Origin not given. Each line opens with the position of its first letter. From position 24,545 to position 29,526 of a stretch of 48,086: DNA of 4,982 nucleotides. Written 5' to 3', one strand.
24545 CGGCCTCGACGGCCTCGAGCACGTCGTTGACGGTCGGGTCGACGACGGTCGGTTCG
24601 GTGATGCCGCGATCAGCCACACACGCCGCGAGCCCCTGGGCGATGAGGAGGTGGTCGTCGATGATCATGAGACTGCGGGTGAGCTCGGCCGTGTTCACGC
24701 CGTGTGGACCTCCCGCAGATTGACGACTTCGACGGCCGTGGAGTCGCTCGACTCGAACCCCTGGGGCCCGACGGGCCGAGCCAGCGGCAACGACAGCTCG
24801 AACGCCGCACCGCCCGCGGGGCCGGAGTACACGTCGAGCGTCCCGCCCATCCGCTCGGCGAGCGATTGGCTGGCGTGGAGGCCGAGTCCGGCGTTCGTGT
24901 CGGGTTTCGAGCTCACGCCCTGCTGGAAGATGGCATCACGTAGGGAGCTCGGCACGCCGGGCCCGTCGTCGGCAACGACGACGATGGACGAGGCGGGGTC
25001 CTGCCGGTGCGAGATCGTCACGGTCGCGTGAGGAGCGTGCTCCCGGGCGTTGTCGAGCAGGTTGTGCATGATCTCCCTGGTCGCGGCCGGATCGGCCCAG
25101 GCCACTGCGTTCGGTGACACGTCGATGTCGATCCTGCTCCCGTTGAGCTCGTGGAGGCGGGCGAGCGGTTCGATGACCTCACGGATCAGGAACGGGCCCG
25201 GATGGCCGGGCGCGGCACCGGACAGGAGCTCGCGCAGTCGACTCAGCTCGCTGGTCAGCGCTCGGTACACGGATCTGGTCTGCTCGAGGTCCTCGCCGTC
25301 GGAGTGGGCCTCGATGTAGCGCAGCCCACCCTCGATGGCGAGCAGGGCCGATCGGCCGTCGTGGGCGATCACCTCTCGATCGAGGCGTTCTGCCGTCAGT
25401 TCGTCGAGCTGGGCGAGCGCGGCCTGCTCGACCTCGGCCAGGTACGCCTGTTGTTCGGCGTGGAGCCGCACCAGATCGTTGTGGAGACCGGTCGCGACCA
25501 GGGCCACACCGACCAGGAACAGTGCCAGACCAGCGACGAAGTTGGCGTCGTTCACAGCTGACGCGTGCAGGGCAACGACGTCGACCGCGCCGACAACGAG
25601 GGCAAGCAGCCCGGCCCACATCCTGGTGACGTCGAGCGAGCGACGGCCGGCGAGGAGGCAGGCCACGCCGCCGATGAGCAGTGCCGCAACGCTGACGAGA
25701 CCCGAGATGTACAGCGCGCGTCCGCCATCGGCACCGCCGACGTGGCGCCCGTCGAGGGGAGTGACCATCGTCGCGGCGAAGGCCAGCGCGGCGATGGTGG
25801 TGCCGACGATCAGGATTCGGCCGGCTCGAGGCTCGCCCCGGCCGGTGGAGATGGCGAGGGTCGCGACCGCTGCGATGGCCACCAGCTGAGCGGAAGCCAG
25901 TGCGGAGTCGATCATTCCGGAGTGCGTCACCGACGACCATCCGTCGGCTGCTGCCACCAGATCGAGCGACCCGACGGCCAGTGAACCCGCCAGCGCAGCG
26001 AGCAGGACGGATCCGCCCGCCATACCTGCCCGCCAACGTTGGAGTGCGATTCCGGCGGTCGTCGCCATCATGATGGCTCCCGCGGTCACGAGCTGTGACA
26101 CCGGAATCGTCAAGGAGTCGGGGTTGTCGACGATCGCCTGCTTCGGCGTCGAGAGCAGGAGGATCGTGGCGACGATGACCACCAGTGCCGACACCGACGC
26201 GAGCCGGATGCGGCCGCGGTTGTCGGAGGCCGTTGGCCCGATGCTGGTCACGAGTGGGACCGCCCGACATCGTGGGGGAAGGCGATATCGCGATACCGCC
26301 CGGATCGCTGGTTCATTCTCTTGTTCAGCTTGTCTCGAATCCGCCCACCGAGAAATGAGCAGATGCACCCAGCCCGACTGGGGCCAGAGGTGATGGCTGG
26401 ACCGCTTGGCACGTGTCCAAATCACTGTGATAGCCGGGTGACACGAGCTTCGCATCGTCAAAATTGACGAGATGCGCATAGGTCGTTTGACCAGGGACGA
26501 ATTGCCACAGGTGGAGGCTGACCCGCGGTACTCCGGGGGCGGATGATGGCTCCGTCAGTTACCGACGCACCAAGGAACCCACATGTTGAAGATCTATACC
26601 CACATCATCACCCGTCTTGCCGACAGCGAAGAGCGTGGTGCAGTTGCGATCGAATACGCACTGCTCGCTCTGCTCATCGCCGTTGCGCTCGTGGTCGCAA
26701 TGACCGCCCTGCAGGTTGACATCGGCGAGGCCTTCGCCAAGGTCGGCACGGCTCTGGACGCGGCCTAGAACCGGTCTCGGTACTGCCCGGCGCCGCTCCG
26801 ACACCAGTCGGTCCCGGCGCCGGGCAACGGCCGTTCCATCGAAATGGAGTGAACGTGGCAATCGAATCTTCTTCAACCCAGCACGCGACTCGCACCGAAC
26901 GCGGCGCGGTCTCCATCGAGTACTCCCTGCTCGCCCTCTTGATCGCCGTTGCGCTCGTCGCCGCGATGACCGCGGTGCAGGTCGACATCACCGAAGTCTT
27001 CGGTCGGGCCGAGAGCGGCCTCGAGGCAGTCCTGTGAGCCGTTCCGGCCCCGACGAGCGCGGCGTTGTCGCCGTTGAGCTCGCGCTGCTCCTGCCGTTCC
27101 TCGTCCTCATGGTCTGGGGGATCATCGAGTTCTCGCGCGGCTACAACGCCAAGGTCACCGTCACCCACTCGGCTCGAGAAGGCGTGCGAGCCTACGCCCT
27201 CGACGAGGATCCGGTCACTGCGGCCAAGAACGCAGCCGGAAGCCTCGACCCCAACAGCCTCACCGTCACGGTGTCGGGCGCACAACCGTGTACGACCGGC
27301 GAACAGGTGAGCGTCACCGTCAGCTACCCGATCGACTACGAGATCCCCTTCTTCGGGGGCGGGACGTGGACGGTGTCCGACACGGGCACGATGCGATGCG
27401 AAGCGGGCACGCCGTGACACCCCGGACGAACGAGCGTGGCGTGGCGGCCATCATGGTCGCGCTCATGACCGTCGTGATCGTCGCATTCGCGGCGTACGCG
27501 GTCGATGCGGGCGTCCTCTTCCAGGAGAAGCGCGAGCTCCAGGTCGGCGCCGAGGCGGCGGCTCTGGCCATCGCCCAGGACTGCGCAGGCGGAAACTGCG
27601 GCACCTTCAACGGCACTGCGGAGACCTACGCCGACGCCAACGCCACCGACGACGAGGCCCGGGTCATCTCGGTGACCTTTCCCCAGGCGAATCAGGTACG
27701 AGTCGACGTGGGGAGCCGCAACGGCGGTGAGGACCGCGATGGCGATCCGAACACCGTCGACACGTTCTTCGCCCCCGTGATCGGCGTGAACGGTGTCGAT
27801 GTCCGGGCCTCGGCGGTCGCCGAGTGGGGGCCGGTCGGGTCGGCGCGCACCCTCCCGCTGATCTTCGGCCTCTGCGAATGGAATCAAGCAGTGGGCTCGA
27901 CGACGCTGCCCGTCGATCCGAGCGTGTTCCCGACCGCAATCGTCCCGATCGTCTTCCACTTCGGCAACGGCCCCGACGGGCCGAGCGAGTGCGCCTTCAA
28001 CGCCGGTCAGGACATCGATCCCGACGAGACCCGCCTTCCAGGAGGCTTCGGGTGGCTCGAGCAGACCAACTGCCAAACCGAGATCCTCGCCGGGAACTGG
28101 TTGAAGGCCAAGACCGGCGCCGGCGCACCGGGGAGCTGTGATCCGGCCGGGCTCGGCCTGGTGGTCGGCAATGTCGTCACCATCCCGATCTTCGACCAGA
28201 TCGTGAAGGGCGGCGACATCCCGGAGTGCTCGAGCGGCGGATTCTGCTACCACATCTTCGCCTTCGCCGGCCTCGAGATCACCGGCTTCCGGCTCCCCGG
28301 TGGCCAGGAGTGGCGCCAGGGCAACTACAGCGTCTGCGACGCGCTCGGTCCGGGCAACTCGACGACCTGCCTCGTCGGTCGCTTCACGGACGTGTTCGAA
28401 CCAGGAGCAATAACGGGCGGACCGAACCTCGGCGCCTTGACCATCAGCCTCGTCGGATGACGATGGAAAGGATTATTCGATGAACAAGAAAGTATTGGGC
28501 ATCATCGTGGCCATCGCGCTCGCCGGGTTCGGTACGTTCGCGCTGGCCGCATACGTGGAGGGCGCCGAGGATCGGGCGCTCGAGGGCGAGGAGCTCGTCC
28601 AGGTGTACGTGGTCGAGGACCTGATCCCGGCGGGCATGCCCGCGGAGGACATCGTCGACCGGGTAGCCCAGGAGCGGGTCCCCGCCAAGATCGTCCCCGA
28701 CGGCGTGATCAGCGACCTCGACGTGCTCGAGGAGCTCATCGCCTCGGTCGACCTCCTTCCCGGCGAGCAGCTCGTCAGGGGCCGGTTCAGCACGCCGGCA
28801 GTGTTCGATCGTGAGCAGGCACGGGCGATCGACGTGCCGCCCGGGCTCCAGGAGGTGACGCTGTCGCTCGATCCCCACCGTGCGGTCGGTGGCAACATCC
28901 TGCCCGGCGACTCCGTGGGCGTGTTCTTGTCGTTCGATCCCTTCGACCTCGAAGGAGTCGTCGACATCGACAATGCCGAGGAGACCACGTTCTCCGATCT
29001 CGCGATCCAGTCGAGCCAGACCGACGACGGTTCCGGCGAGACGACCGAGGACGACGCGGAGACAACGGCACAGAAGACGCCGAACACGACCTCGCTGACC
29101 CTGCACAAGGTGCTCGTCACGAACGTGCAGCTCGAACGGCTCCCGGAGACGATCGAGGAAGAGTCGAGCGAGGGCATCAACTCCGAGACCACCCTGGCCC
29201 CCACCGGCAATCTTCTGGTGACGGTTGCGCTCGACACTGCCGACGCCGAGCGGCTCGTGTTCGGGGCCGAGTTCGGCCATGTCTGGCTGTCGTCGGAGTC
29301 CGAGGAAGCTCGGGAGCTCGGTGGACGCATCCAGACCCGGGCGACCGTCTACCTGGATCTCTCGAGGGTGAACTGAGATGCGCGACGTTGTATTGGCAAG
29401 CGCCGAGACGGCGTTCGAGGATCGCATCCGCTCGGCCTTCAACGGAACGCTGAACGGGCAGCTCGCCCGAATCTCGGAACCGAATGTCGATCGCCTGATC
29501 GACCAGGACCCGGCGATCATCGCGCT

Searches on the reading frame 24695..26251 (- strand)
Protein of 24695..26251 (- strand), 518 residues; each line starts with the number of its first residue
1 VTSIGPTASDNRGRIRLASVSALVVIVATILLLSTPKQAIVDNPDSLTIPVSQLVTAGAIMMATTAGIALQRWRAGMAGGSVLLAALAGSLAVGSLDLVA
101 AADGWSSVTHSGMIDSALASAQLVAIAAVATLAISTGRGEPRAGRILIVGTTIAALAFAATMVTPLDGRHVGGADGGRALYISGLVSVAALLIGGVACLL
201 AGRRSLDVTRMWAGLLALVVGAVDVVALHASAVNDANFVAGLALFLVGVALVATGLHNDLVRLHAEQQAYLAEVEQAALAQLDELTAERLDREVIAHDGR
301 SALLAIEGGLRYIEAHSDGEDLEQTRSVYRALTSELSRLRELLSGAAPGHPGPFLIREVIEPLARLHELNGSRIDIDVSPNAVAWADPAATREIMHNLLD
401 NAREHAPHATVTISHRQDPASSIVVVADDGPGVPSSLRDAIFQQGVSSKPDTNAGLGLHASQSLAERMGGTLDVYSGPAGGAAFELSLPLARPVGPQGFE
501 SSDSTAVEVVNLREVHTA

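Call 46: find_encoding_contigs(protein=window:24695-26251:-, flank=10000, max_places=1)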
Protein window:24695-26251:- (518 aa): 1 contig read that carries it; 1 place shown.
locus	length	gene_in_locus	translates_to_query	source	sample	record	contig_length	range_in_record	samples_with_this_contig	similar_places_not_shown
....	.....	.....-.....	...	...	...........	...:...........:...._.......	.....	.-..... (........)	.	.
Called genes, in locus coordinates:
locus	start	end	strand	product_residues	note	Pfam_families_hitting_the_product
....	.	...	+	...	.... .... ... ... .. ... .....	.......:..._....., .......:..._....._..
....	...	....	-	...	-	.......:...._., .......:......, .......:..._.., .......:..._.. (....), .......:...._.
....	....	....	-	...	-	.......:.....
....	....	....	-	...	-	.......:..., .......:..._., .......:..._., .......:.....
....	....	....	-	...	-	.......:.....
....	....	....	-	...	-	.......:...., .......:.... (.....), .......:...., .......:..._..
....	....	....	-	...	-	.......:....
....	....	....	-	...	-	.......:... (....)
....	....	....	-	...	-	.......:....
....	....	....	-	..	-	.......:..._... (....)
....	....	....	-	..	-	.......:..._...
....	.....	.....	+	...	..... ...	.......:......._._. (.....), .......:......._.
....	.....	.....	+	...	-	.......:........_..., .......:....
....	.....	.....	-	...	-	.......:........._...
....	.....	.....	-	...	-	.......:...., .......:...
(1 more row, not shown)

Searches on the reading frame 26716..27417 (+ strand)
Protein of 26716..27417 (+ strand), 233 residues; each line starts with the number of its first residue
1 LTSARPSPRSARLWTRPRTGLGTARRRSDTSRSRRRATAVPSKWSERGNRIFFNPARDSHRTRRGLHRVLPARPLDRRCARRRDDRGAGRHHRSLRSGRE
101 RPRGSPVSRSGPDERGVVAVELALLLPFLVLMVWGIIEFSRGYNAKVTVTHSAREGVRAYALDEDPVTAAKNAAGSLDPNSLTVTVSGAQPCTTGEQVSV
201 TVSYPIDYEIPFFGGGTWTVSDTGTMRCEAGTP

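Call 4: search_protein_families(library=pfam, proteins=[window:26716-27417:+], max_evalue=0.01)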
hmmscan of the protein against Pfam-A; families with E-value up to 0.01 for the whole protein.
window:26716-27417:+ (233 aa): 1 family
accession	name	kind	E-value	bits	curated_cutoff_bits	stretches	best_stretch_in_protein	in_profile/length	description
PF07811.17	TadE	-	1.8e-13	50.8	22.9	1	116-158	1-43/43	TadE-like protein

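Call 5: search_protein_families(library=ncbifam, proteins=[window:26716-27417:+], max_evalue=0.001)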
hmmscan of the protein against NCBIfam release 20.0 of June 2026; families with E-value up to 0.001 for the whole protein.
window:26716-27417:+ (233 aa): 1 family
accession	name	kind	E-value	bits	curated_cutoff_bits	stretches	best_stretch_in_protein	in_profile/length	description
NF041390.1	TadE_Rv3655c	subfamily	3.8e-07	30.6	40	1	120-203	1-80/101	TadE family type IV pilus minor pilin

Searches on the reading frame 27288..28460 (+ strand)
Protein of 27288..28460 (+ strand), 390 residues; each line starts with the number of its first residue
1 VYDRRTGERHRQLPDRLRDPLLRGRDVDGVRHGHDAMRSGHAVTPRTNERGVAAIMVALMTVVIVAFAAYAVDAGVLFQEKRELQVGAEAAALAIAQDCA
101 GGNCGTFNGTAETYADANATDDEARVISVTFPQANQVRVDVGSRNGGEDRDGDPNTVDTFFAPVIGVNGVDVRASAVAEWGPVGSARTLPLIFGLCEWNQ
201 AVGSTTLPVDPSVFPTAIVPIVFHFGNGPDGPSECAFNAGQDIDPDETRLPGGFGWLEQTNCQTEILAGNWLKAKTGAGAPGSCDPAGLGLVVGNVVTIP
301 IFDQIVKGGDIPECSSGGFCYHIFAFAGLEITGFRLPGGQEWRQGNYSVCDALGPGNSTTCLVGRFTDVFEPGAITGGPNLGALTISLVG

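Call 4: search_protein_families(library=pfam, proteins=[window:27288-28460:+], max_evalue=0.01)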
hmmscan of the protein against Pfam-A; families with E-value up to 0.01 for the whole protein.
window:27288-28460:+ (390 aa): 2 families
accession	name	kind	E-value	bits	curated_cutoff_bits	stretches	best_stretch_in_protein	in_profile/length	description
PF13400.11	Tad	-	1.7e-06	28.7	22.3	1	51-94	1-43/47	Putative Flp pilus-assembly TadE/G-like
PF09977.15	Tad_C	-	0.0002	22.8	22.1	1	88-178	17-93/93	Putative Tad-like Flp pilus-assembly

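Call 5: search_protein_families(library=ncbifam, proteins=[window:27288-28460:+], max_evalue=0.001)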
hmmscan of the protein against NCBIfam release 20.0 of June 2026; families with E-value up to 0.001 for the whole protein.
window:27288-28460:+ (390 aa): 0 families

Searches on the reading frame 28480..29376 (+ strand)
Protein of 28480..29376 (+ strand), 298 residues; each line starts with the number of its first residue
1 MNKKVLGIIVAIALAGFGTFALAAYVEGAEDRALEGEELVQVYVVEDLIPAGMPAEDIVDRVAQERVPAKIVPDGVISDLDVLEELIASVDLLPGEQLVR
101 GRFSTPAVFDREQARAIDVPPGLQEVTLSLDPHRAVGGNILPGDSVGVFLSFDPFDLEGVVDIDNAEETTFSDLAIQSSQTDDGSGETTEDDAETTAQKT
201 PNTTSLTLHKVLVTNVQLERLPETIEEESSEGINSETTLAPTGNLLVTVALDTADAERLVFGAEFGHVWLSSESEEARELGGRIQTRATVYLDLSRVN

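Call 4: search_protein_families(library=pfam, proteins=[window:28480-29376:+], max_evalue=0.01)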
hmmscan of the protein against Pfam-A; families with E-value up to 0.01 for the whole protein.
window:28480-29376:+ (298 aa): 1 family
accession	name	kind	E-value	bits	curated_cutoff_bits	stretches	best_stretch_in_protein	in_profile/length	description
PF16976.10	RcpC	-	3.3e-10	40.3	28.8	1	119-270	7-111/114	Flp pilus assembly protein RcpC/CpaB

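Call 5: search_protein_families(library=ncbifam, proteins=[window:28480-29376:+], max_evalue=0.001)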
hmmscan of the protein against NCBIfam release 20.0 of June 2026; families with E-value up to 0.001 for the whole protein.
window:28480-29376:+ (298 aa): 1 family
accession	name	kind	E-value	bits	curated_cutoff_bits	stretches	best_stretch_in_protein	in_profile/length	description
TIGR03177.1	pilus_cpaB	equivalog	9.9e-14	51.2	71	1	7-276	3-216/262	Flp pilus assembly protein CpaB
